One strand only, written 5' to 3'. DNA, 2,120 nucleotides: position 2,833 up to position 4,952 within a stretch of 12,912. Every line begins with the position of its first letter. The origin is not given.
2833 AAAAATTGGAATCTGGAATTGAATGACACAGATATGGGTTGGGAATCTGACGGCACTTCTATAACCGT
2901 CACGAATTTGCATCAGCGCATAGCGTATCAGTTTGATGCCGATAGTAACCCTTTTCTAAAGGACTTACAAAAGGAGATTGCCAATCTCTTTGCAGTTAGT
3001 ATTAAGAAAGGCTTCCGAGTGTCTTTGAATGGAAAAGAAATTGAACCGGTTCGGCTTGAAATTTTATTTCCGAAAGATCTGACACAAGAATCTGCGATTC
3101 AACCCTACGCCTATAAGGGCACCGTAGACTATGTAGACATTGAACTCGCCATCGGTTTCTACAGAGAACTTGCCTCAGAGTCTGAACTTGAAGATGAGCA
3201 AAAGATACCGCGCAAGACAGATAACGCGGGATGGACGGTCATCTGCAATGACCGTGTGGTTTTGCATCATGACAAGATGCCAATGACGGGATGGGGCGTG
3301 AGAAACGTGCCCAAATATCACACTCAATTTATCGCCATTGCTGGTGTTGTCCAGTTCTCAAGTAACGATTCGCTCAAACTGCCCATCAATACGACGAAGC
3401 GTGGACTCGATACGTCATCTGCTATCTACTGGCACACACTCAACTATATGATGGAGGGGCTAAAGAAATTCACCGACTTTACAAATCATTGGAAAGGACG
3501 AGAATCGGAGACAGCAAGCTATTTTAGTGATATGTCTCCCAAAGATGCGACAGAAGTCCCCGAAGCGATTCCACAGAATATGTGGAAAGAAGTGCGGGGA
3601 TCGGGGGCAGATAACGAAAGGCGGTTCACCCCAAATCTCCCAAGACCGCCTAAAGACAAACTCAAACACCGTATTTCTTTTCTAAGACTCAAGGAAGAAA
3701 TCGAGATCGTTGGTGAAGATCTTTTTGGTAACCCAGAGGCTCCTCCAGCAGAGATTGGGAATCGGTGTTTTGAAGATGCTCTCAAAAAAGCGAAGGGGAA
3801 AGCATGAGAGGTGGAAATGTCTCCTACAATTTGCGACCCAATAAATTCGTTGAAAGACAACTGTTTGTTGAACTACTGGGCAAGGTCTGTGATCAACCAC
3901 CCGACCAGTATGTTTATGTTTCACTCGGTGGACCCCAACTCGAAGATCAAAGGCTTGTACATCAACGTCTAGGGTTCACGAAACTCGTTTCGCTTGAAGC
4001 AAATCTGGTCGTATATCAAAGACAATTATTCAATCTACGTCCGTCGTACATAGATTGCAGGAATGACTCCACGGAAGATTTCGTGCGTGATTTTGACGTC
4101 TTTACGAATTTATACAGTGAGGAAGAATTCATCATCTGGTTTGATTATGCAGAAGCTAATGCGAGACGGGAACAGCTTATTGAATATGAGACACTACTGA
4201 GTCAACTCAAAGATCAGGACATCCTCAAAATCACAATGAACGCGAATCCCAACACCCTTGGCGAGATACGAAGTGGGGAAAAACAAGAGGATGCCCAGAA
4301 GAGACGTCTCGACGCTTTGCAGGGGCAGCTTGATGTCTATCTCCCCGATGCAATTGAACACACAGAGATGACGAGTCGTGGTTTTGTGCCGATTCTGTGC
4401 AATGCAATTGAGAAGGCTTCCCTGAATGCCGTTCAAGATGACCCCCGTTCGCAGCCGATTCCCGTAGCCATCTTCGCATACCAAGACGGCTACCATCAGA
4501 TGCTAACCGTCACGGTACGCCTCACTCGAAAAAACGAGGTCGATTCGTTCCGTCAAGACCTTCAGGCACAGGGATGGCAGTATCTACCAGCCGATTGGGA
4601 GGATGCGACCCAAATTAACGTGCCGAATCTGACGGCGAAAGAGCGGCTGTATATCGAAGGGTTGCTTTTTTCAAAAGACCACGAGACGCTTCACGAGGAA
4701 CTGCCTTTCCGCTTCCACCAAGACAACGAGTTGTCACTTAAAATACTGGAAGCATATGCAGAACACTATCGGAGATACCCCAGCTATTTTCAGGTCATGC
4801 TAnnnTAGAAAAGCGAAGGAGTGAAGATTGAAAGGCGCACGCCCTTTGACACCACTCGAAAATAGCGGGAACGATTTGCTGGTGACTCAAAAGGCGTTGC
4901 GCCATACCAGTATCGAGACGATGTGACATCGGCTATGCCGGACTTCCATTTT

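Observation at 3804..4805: Translationally coupled 333-aa ORF of unknown function as candidate effector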

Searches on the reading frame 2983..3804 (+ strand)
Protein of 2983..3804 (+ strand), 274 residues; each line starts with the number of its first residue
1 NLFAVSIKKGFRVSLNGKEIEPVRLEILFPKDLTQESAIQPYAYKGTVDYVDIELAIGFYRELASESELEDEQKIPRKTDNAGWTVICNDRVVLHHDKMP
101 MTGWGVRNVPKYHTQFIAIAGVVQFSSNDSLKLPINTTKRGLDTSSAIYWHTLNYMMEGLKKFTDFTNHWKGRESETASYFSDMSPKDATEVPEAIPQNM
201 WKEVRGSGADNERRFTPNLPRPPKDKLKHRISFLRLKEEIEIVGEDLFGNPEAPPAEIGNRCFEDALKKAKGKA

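Call 99: search_protein_families(library=pfam, proteins=[window:2983-3804:+], max_evalue=10)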
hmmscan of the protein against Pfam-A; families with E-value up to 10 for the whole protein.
window:2983-3804:+ (274 aa): 0 families

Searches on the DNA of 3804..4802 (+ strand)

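Call 95: search_dna_similar(query=L058:8582-10996:+, collection=ecoli_genomes, mode=distant, max_rows=10)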
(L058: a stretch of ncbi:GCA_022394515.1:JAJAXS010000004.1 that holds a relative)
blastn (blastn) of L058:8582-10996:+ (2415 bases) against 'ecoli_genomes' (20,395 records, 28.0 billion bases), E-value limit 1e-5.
No match.

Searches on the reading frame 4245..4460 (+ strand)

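Call 99: search_protein_families(library=pfam, proteins=[window:4245-4460:+], max_evalue=10)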
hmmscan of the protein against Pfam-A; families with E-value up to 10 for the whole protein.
window:4245-4460:+ (72 aa): 1 family
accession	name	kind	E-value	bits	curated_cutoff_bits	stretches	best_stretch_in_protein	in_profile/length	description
PF20553.4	Methyltransf_35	-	0.045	13.5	27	1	13-65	146-198/309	Putative O-methyltransferase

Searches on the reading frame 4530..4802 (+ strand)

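Call 99: search_protein_families(library=pfam, proteins=[window:4530-4802:+], max_evalue=10)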
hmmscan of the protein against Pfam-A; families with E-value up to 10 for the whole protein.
window:4530-4802:+ (91 aa): 1 family
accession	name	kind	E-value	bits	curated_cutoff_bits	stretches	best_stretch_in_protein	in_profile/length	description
PF20553.4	Methyltransf_35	-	3.1e-12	46.9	27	1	2-90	230-308/309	Putative O-methyltransferase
